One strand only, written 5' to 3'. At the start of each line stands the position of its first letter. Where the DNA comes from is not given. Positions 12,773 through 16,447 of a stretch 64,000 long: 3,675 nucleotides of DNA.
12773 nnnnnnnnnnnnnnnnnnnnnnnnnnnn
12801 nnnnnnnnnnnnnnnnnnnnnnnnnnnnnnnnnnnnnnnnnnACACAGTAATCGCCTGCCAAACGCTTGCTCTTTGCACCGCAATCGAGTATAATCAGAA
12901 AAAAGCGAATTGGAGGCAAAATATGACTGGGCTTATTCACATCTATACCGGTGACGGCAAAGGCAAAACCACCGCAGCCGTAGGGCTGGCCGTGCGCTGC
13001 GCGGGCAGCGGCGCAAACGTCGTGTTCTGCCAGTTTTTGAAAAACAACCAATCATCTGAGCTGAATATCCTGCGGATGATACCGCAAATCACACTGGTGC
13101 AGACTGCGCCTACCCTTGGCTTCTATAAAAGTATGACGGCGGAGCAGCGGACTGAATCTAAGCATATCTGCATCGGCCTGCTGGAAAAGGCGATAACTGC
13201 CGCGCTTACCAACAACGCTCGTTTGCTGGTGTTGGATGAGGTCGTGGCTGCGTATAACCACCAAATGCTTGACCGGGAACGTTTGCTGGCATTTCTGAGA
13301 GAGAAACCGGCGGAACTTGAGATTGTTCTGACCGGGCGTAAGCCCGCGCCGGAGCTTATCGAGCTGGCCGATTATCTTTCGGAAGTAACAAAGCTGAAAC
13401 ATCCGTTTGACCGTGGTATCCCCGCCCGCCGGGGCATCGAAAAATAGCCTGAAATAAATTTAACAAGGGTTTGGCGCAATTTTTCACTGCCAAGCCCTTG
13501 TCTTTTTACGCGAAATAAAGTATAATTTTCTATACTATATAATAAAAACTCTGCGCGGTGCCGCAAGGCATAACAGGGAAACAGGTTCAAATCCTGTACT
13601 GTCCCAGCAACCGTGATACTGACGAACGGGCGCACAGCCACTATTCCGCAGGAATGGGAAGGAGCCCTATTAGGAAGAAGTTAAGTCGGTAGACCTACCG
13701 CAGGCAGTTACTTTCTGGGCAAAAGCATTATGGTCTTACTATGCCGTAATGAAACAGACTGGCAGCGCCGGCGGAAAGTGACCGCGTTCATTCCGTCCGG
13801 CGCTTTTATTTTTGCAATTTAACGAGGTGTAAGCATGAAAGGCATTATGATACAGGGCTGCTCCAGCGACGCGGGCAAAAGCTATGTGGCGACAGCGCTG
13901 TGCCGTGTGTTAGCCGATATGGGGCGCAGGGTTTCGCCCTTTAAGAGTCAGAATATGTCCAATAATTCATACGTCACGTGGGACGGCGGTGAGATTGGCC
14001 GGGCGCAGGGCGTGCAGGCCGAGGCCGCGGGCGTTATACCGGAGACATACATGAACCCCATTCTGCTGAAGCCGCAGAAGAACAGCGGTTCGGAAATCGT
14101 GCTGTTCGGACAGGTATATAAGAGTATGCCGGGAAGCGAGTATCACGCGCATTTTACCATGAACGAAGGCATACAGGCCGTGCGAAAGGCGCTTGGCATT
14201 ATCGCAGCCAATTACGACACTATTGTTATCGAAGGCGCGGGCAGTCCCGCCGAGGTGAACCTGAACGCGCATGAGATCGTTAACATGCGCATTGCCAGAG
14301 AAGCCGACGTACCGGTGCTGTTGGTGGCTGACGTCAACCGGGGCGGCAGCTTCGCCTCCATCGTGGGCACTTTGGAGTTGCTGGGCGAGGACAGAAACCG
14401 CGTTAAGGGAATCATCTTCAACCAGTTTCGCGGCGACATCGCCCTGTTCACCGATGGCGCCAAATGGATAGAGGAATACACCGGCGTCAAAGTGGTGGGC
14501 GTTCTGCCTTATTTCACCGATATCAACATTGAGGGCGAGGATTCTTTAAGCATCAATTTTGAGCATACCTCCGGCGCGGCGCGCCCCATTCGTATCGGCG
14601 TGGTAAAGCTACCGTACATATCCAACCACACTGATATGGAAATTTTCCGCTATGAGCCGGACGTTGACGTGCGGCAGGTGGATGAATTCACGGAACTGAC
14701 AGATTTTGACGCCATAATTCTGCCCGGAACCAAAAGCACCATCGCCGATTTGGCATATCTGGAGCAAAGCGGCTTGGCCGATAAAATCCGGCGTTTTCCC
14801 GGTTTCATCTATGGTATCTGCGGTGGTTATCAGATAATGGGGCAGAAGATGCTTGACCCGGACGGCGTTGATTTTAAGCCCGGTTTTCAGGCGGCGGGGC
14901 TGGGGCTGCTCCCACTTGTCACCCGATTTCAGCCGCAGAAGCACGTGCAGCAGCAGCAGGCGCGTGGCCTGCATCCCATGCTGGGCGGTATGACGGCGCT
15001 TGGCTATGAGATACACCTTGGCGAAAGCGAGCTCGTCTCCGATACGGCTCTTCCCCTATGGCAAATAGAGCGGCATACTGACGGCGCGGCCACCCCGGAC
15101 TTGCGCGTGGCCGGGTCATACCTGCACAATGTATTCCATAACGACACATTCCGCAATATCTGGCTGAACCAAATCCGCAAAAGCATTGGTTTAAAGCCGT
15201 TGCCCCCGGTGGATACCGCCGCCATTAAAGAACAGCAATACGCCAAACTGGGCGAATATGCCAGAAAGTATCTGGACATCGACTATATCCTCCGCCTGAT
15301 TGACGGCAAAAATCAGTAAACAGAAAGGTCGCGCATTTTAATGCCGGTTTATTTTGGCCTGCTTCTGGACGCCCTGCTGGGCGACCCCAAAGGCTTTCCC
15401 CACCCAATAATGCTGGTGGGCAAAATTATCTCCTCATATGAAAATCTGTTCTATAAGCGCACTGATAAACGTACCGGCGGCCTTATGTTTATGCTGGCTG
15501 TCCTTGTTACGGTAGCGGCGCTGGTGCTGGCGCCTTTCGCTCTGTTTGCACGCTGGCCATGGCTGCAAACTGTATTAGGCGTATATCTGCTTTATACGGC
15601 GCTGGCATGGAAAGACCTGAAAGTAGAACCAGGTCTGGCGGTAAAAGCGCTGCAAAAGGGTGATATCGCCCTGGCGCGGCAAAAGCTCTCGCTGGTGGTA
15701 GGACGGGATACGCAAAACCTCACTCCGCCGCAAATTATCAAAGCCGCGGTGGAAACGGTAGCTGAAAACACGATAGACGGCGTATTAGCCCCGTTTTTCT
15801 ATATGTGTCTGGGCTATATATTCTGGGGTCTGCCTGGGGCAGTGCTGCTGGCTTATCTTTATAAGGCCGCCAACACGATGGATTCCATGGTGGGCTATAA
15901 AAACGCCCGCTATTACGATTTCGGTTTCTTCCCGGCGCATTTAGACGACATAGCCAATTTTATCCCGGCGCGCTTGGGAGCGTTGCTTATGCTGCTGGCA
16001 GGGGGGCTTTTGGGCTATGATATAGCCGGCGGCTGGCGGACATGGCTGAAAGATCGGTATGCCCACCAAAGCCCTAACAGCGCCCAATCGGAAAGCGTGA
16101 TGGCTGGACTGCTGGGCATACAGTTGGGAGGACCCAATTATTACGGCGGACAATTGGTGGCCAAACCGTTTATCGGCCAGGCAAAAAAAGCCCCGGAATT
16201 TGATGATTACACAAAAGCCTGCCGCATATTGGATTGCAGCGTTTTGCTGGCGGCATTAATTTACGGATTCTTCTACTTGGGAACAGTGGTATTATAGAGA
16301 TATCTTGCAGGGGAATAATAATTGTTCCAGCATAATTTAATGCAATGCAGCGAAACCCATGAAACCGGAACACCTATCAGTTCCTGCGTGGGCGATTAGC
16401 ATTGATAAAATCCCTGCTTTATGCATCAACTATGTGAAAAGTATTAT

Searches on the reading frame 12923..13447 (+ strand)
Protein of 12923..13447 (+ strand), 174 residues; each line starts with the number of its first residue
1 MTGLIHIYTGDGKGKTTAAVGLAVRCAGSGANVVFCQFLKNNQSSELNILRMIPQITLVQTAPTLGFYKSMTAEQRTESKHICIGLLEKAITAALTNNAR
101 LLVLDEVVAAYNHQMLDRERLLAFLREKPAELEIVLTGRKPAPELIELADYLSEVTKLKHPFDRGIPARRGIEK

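Call 8: search_protein_families(library=pfam, proteins=[window:12923-13447:+])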
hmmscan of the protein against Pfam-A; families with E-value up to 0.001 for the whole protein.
window:12923-13447:+ (174 aa): 1 family
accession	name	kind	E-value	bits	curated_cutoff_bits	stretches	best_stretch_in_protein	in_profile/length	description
PF02572.21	CobA_CobO_BtuR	-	9.2e-55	185.9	25.7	1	2-173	2-171/172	ATP:corrinoid adenosyltransferase BtuR/CobO/CobP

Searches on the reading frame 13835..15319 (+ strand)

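Call 8: search_protein_families(library=pfam, proteins=[window:13835-15319:+])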
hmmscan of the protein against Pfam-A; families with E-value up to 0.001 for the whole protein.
window:13835-15319:+ (494 aa): 3 families
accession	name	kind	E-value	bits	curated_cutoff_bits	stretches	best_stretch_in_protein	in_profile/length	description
PF07685.20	GATase_3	-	2.3e-44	151.8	27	1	253-438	1-195/196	CobB/CobQ-like glutamine amidotransferase domain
PF13500.12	AAA_26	-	5.5e-21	75.8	27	1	2-230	1-194/198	AAA domain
PF01656.29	CbiA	-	1.6e-19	70.5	25.4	1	4-231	1-116/125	CobQ/CobB/MinD/ParA nucleotide binding domain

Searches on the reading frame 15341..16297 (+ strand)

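Call 8: search_protein_families(library=pfam, proteins=[window:15341-16297:+])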
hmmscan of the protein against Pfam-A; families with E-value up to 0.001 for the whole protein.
window:15341-16297:+ (318 aa): 1 family
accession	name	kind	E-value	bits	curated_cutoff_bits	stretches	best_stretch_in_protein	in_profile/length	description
PF03186.18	CobD_Cbib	-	6.4e-96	321.4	34.4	1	4-296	2-281/282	CobD/Cbib protein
